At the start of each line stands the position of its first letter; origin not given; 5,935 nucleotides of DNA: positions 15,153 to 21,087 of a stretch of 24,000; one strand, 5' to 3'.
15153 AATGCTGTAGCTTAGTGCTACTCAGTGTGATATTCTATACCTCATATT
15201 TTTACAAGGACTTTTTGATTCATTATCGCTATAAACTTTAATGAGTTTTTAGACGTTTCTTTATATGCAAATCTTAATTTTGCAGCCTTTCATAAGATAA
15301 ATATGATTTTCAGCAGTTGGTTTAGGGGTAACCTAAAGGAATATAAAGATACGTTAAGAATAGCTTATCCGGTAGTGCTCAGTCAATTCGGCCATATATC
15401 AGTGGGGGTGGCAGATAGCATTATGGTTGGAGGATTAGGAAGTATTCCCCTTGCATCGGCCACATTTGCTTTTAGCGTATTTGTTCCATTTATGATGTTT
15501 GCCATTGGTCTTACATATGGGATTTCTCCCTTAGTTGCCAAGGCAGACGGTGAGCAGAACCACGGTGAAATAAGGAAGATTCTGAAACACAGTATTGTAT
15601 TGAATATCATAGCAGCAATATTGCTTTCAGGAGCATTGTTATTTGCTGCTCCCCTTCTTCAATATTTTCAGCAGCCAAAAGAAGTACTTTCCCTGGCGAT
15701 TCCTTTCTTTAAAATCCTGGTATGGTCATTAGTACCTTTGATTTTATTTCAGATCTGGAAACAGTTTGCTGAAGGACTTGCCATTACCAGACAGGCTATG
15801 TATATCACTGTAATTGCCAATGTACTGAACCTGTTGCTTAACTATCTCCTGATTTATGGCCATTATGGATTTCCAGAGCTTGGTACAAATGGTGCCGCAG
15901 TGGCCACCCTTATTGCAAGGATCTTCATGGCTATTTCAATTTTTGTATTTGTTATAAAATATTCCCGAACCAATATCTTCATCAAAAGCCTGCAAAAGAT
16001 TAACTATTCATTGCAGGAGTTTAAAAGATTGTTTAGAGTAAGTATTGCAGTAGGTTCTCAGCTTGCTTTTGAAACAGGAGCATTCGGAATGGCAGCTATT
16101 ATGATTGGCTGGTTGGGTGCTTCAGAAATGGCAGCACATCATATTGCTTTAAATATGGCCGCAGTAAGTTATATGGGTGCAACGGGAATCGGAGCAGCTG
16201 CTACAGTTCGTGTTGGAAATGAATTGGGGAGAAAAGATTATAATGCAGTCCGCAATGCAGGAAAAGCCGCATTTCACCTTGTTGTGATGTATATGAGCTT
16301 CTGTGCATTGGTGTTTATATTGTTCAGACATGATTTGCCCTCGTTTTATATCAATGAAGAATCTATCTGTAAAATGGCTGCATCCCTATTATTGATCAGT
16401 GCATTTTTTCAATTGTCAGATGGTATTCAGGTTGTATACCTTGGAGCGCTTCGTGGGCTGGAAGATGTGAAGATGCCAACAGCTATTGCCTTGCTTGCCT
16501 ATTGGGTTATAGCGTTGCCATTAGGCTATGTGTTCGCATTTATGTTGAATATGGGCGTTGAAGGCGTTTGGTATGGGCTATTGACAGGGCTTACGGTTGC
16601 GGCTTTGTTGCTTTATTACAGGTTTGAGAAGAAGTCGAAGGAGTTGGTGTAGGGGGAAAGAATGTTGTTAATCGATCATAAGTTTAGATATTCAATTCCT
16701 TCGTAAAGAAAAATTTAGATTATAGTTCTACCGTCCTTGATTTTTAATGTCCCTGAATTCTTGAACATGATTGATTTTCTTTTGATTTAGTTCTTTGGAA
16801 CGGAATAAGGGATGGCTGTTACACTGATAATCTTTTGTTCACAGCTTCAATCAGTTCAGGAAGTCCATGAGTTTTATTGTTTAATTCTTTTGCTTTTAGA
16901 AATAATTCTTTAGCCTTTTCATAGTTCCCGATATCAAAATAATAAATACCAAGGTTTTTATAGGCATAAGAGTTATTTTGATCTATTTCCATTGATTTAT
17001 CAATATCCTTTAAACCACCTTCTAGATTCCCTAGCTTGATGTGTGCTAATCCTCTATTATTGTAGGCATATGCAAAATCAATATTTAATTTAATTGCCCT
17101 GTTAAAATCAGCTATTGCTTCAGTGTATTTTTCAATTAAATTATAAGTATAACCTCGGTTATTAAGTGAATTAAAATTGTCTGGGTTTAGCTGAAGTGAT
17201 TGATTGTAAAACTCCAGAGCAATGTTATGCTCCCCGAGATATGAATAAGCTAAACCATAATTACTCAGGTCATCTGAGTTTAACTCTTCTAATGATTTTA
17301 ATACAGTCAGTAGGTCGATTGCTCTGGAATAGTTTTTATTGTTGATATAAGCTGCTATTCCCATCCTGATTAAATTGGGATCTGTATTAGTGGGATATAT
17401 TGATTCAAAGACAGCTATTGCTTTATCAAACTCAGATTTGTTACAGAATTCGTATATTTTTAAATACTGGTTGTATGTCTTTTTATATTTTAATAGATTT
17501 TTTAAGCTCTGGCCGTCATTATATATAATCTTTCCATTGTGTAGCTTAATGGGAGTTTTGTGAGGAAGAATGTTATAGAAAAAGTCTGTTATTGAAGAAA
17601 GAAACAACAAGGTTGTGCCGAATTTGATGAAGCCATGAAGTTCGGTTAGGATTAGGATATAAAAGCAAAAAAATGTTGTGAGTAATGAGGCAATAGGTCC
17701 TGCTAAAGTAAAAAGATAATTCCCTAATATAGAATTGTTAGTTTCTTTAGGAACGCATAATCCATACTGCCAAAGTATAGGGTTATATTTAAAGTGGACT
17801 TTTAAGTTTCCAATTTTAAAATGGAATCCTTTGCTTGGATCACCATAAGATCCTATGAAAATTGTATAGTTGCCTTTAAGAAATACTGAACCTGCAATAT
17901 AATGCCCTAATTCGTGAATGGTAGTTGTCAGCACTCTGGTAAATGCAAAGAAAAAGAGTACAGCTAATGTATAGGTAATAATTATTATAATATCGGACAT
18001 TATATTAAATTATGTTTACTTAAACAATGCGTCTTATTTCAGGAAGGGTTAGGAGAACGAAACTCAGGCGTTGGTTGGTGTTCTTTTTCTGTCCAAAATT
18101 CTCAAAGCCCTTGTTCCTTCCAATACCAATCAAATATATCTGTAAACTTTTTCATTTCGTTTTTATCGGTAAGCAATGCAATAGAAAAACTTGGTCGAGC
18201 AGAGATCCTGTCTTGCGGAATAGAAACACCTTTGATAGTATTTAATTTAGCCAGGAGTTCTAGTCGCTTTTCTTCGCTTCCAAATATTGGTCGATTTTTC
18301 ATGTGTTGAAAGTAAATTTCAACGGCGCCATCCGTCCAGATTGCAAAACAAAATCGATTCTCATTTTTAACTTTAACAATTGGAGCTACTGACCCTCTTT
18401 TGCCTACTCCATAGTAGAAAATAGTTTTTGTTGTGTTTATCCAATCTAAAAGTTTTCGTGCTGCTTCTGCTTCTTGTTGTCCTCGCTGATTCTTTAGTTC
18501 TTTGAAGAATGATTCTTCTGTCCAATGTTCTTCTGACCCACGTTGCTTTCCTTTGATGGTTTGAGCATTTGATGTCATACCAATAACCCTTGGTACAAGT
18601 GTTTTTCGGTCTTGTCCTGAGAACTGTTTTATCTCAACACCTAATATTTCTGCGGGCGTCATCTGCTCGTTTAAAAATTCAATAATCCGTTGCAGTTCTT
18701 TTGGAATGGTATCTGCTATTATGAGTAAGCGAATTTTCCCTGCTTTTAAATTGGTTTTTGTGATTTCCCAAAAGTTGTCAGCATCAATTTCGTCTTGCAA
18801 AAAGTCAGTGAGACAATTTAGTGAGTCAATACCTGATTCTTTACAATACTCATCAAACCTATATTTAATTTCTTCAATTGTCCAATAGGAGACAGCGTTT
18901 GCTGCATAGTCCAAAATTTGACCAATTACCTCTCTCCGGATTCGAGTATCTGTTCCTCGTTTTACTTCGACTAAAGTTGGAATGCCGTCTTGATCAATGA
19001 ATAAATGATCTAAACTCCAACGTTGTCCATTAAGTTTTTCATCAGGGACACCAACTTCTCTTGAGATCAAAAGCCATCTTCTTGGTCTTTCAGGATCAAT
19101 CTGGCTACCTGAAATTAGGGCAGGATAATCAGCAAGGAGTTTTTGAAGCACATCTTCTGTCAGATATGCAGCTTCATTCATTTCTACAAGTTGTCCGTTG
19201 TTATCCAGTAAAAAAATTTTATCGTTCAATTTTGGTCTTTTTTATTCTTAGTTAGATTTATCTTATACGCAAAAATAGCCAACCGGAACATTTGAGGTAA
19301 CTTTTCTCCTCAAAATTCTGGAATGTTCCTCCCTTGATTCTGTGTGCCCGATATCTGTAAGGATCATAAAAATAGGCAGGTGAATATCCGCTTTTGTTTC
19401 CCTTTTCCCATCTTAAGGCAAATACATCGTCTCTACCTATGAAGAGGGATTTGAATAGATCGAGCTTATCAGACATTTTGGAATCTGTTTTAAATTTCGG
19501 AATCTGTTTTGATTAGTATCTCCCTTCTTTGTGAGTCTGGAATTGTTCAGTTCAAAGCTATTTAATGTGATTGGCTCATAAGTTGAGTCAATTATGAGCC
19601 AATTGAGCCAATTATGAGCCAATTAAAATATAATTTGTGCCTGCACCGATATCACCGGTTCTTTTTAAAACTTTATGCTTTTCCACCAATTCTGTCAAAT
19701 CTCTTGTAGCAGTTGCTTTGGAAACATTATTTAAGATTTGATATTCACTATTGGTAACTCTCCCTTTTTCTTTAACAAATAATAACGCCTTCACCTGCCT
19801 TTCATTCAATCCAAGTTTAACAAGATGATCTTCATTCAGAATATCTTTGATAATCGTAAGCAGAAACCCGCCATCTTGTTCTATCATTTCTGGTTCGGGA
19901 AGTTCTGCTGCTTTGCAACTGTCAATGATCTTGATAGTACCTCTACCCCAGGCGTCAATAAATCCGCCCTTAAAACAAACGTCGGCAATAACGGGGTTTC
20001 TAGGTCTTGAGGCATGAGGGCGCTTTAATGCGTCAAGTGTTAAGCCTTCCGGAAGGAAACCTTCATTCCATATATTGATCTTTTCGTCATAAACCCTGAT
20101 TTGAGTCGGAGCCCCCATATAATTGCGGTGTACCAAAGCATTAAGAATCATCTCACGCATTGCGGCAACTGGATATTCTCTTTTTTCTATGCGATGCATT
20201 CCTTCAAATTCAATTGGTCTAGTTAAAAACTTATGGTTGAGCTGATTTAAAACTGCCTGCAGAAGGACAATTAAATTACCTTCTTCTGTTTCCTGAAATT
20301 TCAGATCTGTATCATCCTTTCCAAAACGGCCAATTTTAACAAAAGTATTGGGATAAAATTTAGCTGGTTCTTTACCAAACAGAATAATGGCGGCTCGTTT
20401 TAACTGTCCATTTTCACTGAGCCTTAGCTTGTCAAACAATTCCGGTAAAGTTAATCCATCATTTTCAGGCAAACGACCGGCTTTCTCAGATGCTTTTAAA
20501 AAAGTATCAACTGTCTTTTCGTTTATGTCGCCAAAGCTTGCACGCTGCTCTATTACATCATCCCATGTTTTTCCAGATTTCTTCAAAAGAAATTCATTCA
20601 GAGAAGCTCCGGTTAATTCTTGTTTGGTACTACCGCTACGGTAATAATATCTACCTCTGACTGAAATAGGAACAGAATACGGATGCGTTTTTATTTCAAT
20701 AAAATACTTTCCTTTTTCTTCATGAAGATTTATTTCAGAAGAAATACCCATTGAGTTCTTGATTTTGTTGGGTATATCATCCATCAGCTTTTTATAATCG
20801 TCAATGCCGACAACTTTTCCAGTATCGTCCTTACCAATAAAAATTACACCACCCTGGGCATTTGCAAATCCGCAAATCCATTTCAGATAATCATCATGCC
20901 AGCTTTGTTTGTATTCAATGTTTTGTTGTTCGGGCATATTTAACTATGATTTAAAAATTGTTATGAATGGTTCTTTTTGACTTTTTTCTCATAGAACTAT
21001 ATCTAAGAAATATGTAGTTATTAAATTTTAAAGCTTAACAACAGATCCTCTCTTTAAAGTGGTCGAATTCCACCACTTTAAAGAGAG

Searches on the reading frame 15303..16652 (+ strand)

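Call 24: search_protein_families(library=pfam, proteins=[window:15303-16652:+], max_evalue=0.001)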
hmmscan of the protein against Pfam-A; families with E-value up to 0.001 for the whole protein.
window:15303-16652:+ (449 aa): 1 family
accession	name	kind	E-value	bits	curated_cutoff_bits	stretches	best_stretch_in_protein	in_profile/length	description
PF01554.23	MatE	-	1.5e-60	204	24.9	2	23-182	1-161/161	MatE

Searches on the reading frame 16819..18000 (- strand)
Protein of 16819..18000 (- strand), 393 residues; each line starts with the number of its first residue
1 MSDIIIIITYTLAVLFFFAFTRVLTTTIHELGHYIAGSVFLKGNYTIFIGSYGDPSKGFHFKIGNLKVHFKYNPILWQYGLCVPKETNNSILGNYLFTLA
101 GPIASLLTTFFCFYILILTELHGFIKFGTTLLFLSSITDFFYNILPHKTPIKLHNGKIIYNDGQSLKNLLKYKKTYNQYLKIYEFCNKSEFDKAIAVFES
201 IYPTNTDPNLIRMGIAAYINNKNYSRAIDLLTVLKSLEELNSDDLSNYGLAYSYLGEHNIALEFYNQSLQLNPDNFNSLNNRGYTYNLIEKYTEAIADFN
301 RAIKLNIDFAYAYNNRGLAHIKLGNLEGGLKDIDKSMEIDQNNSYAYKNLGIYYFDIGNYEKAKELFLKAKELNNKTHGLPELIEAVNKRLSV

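Call 24: search_protein_families(library=pfam, proteins=[window:16819-18000:-], max_evalue=0.001)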
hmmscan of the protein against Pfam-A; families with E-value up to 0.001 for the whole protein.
window:16819-18000:- (393 aa): 13 families
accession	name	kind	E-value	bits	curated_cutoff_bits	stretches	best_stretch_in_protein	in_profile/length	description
PF00515.34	TPR_1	-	4.9e-26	89.9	27.8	4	278-306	3-31/34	Tetratricopeptide repeat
PF07719.23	TPR_2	-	7.4e-24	82.3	27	3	345-375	2-32/34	Tetratricopeptide repeat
PF13181.12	TPR_8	-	1.5e-17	62.6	25.7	1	247-275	6-34/34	Tetratricopeptide repeat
PF13431.12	TPR_17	-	2.1e-17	62.3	24.4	2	264-297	1-34/34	Tetratricopeptide repeat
PF13424.12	TPR_12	-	4.4e-16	59.3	30.1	2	309-373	2-74/77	Tetratricopeptide repeat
PF13414.12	TPR_11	-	1.1e-15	57.4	26.8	2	283-324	1-42/42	TPR repeat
PF13374.12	TPR_10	-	1.8e-10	40.9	27.5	0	346-379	4-37/42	Tetratricopeptide repeat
PF13432.12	TPR_16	-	6.1e-09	36.6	32.7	0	249-304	4-59/65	Tetratricopeptide repeat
PF13428.12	TPR_14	-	3.3e-08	33.9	23.5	0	248-276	7-35/44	Tetratricopeptide repeat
PF13371.12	TPR_9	-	4.1e-08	33.5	35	0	261-305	14-58/73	Tetratricopeptide repeat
PF14559.12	TPR_19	-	4.3e-08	33.8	25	0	324-374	5-55/68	Tetratricopeptide repeat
PF12895.13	ANAPC3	-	2.3e-05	25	27.2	0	220-297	1-77/82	Anaphase-promoting complex, cyclosome, subunit 3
PF13429.12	TPR_15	-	0.00012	22.1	26.2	1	177-294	79-196/280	Tetratricopeptide repeat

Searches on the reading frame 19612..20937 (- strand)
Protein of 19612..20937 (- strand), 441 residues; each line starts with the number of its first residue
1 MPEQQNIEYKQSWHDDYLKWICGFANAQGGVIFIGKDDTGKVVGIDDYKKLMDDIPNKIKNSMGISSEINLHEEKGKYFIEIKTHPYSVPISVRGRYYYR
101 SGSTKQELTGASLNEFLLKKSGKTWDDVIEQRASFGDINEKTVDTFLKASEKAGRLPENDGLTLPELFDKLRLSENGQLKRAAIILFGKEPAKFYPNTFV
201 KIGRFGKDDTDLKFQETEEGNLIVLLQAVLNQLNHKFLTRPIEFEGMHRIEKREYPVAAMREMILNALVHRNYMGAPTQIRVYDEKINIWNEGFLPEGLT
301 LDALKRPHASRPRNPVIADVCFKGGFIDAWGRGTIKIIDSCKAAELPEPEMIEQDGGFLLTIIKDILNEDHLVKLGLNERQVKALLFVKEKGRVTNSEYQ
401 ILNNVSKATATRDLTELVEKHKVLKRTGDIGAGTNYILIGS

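Call 24: search_protein_families(library=pfam, proteins=[window:19612-20937:-], max_evalue=0.001)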
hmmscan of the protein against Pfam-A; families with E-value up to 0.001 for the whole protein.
window:19612-20937:- (441 aa): 2 families
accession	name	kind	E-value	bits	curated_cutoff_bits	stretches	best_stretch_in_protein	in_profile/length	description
PF13749.12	HATPase_c_4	-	1.8e-20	73.2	26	1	275-362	1-89/89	Putative ATP-dependent DNA helicase recG C-terminal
PF04326.19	SLFN_AlbA_2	-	2e-16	61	25.3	1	3-108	1-117/118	Schlafen, AlbA_2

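Call 29: search_protein_families(library=ncbifam, proteins=[window:19612-20937:-], max_evalue=0.001)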
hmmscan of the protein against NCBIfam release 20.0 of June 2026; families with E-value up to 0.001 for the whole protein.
window:19612-20937:- (441 aa): 0 families
